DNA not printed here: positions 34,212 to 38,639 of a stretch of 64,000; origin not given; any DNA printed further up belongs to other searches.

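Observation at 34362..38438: Giant orphan multidomain protein with extracellular-type domains but no visible export signal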

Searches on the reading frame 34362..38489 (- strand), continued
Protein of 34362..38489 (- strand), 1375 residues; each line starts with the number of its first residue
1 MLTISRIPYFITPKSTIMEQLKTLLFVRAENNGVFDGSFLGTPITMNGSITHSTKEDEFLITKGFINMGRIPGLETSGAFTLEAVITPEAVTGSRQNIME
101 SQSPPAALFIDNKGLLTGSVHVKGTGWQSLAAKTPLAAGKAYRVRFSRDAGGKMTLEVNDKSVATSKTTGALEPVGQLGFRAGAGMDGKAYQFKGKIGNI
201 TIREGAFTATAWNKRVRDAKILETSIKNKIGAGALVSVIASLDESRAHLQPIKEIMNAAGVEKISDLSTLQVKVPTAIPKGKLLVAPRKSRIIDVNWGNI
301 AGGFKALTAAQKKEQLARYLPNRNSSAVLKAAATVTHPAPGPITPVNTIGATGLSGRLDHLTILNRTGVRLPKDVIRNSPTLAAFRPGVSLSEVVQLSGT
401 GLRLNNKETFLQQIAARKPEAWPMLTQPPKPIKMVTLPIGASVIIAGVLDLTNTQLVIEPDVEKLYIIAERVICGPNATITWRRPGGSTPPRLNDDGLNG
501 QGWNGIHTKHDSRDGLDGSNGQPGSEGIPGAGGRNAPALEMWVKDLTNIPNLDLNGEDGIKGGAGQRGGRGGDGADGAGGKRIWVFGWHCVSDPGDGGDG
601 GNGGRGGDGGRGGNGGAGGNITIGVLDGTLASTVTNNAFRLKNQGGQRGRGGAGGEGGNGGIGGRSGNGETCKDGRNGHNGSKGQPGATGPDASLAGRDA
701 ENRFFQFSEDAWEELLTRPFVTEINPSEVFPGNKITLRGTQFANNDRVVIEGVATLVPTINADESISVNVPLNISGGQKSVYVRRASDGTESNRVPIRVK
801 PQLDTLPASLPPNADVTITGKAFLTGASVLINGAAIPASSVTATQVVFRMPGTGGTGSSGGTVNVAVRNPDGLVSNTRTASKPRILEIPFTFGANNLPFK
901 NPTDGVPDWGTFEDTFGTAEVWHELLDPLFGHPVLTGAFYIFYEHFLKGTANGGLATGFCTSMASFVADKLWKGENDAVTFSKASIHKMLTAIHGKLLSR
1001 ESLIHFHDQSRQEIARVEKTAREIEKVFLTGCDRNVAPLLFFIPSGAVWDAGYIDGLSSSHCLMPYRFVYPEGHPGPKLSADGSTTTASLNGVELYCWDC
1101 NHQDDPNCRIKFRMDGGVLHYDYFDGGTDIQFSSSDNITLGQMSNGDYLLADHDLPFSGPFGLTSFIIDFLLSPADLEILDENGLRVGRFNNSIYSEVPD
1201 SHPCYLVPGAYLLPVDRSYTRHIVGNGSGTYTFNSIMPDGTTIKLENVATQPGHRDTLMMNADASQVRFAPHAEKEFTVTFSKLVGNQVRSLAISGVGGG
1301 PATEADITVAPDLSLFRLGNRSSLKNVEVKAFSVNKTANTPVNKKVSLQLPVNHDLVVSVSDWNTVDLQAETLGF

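Call 12: find_encoding_contigs(protein=P0040, flank=8000, max_places=2)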
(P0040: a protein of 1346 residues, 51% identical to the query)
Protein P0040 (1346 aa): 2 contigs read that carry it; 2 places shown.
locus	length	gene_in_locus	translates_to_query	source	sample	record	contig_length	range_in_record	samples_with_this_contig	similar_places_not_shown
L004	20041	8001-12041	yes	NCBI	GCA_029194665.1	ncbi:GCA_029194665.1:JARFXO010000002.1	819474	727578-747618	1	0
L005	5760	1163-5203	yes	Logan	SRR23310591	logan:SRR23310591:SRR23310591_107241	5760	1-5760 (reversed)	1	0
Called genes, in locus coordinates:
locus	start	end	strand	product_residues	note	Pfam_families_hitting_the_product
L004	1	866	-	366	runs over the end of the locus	-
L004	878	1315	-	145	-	PF16798:DUF5069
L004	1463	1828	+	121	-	PF07238:PilZ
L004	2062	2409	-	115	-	-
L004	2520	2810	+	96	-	PF01527:HTH_Tnp_1, PF13542:HTH_Tnp_ISL3 (weak), PF13518:HTH_28 (weak)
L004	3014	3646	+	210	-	PF00665:rve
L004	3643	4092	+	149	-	PF22483:Mu-transpos_C_2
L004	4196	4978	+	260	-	PF01695:IstB_IS21, PF00308:Bac_DnaA (weak)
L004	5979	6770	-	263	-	-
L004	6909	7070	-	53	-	-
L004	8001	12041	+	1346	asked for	PF01833:TIG (faint)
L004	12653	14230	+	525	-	PF20254:DMFA2_C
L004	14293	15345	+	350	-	PF13439:Glyco_transf_4, PF13579:Glyco_trans_4_4, PF00534:Glycos_transf_1, PF13692:Glyco_trans_1_4, PF13524:Glyco_trans_1_2 (weak), PF20706:GT4-conflict (weak)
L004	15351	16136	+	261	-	PF01182:Glucosamine_iso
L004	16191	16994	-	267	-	PF01209:Ubie_methyltran, PF01135:PCMT (weak), PF13489:Methyltransf_23, PF07021:MetW (weak), PF13847:Methyltransf_31, PF08241:Methyltransf_11, PF08242:Methyltransf_12, PF13649:Methyltransf_25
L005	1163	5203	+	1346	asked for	PF01833:TIG (faint)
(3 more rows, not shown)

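Call 24: search_protein_families(library=phrogs, proteins=[window:34365-38438:-], max_evalue=0.1)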
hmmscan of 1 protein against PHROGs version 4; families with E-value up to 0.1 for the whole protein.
window:34365-38438:- (1358 aa): 0 families

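Call 25: search_solved_structures(query=A1, max_evalue=1, show_alignments=0)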
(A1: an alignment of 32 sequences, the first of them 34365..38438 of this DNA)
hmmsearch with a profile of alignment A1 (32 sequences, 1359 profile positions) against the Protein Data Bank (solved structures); distinct sequences matched with E-value up to 1: 8.
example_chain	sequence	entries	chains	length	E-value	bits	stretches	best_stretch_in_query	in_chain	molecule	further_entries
4jcm_A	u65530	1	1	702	0.00081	20.1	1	702-779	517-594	Cyclodextrin glucanotransferase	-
7usc_C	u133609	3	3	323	0.04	14.5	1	580-599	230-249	Wiskott-Aldrich syndrome protein family member 1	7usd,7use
3p8c_D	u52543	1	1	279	0.16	12.4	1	616-653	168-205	Wiskott-Aldrich syndrome protein family member 1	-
7lyb_M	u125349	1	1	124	0.17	12.4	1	581-611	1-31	Isoform 7 of Breast cancer type 1 susceptibility protein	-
9hy4_A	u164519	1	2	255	0.34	11.4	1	581-597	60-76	H-2 class I histocompatibility antigen, D-B alpha chain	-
7xez_A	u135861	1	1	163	0.61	10.5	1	631-650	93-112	Histone acetyltransferase p300,NUT family member 1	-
2ku7_A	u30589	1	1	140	0.69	10.4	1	571-592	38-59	MLL1 PHD3-Cyp33 RRM chimeric protein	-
5oao_A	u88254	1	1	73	0.85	10.1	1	1229-1283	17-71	RST domain from the Radical-Induced Cell Death1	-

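Call 27: find_encoding_contigs(protein=P0014, flank=6000, max_places=1)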
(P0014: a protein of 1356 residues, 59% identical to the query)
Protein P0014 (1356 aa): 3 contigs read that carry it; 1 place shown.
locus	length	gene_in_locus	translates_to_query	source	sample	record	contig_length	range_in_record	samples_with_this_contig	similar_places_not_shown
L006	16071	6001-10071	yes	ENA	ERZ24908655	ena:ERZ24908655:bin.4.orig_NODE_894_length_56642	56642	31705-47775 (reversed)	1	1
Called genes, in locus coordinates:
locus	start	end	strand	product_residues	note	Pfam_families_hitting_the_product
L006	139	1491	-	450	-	-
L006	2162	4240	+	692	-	PF03190:Thioredox_DsbH, PF13899:Thioredoxin_7 (weak), PF07944:Beta-AFase-like_GH127_cat (weak)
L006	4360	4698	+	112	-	PF13560:HTH_31, PF12844:HTH_19 (weak), PF01381:HTH_3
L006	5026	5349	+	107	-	-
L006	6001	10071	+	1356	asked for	PF13385:Laminin_G_3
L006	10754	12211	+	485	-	PF00041:fn3 (faint), PF25788:Ig_Rha78A_N (faint), PF09603:Fib_succ_major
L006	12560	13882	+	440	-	PF01408:GFO_IDH_MocA, PF19051:GFO_IDH_MocA_C2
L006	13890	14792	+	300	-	PF01261:AP_endonuc_2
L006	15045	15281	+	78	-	PF01208:URO-D (weak)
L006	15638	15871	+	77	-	-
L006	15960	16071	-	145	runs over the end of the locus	PF00903:Glyoxalase, PF06983:3-dmu-9_3-mt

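Call 28: find_encoding_contigs(protein=P0051, flank=6000, max_places=1)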
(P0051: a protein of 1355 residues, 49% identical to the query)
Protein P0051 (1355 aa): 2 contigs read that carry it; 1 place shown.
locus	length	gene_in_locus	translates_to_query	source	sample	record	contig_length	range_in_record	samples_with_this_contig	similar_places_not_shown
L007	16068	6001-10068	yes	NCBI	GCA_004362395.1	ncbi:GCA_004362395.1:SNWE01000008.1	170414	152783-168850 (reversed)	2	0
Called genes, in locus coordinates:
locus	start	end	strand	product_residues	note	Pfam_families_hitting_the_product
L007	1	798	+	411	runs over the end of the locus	PF13520:AA_permease_2, PF00324:AA_permease, PF03845:Spore_permease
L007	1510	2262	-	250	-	PF19458:DUF5995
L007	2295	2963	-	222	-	PF05257:CHAP (weak), PF01471:PG_binding_1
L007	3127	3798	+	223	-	-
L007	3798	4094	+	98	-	-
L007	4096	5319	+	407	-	PF01734:Patatin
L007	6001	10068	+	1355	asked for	PF13385:Laminin_G_3, PF01833:TIG (faint)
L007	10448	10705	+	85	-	-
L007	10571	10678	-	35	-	-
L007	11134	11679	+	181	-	PF11827:DUF3347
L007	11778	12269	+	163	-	PF03713:DUF305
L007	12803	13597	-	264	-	PF22252:PNGase_F-II_N (weak), PF09697:Porph_ging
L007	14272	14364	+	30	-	-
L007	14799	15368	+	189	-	-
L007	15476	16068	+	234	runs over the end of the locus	PF00657:Lipase_GDSL, PF13472:Lipase_GDSL_2, PF17182:OSK (weak)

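Call 83: search_dna_similar(query=window:34365-38438:-, collection=plasmids, mode=protein, max_rows=15)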
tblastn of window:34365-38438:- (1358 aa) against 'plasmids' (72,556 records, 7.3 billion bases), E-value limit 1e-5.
Records with a match: 7; places in all: 7; records where one place covers at least 80% of the query: 0.
Best place of each record, by identity: <60% 7.
By first word of the organism name: Priestia 7.
By predicted mobility (MOB-suite, as given by PLSDB): non-mobilizable 6; mobilizable 1.
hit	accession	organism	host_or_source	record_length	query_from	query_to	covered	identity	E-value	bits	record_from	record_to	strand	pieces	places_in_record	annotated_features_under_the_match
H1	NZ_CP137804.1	Priestia megaterium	Bacillus megaterium assembly,Arshan ...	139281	436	860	20%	33.3%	4e-8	130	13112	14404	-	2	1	SGNH/GDSL hydrolase family protein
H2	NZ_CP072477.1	Priestia aryabhattai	mixed culture,soil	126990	436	860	20%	33.0%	2e-8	133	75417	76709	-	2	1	SGNH/GDSL hydrolase family protein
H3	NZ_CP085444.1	Priestia megaterium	single cell,soil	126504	436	860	20%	32.6%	4e-8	131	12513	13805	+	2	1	SGNH/GDSL hydrolase family protein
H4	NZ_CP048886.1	Priestia megaterium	culture,agricultural soil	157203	436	860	20%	31.9%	1e-7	124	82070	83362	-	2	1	SGNH/GDSL hydrolase family protein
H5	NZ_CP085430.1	Priestia megaterium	single cell,soil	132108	436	860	20%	31.9%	1e-7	124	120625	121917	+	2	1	SGNH/GDSL hydrolase family protein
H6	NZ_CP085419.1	Priestia megaterium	single cell,soil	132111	436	860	20%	31.9%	1e-7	124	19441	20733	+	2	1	SGNH/GDSL hydrolase family protein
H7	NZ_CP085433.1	Priestia megaterium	single cell,soil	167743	436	860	20%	31.9%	1e-7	124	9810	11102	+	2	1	SGNH/GDSL hydrolase family protein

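Call 84: search_dna_similar(query=window:34365-38438:-, collection=phages, mode=protein, max_rows=15)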
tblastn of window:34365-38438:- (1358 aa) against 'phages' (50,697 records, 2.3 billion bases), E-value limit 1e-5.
No match.

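Call 85: get_annotated_region(hit=H1, flank=7000)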
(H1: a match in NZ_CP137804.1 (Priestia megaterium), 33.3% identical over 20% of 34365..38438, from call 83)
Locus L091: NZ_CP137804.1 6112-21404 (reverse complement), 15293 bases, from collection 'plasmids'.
description: Priestia megaterium strain Y18-01 plasmid unnamed4, complete sequence
organism: Priestia megaterium (NCBI taxid 1404)
taxonomy: Bacteria; Bacillota; Bacilli; Bacillales; Bacillaceae; Priestia; Priestia megaterium
host: -; source: Bacillus megaterium assembly,Arshan water; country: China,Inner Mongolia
typing (MOB-suite, as given by PLSDB): mobilizable; replicon rep_cluster_385; relaxase MOBP
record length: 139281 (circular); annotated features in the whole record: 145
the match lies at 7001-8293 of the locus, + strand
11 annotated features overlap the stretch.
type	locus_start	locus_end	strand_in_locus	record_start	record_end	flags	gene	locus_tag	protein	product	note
CDS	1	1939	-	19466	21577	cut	-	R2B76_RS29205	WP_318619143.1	sigma 54-interacting transcriptional regulator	GO:0006355 - regulation of DNA-templated transcription [Evidence IEA]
CDS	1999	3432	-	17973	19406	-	-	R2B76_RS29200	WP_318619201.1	Na+/H+ antiporter NhaC family protein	-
CDS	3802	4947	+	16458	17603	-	-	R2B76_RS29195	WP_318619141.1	M20 family metallopeptidase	-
CDS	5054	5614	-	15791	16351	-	-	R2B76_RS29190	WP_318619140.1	GNAT family N-acetyltransferase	-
CDS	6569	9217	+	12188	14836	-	-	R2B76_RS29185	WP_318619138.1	SGNH/GDSL hydrolase family protein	-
CDS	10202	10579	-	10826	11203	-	-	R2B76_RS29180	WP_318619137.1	hypothetical protein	-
CDS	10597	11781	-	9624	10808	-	-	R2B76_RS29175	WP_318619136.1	hypothetical protein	-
CDS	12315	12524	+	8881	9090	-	-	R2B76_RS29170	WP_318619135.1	alpha/beta-type small acid-soluble spore protein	-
CDS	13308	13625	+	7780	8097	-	-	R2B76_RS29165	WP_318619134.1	hypothetical protein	-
CDS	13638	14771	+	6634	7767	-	-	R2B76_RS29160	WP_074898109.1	FtsK/SpoIIIE domain-containing protein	-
CDS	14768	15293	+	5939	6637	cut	-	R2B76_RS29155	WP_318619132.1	hypothetical protein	-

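Call 87: search_protein_families(library=pfam, proteins=[L091:6569-9217:+], max_evalue=0.01)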
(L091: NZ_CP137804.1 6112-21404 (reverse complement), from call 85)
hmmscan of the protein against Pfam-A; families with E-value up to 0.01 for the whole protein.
L091:6569-9217:+ (882 aa): 2 families
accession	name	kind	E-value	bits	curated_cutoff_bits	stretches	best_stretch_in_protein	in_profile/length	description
PF01833.30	TIG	-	9.5e-11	42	20.9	1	417-481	7-77/84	IPT/TIG domain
PF13472.12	Lipase_GDSL_2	-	0.00021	22.3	32.9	1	587-735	1-117/178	GDSL-like Lipase/Acylhydrolase family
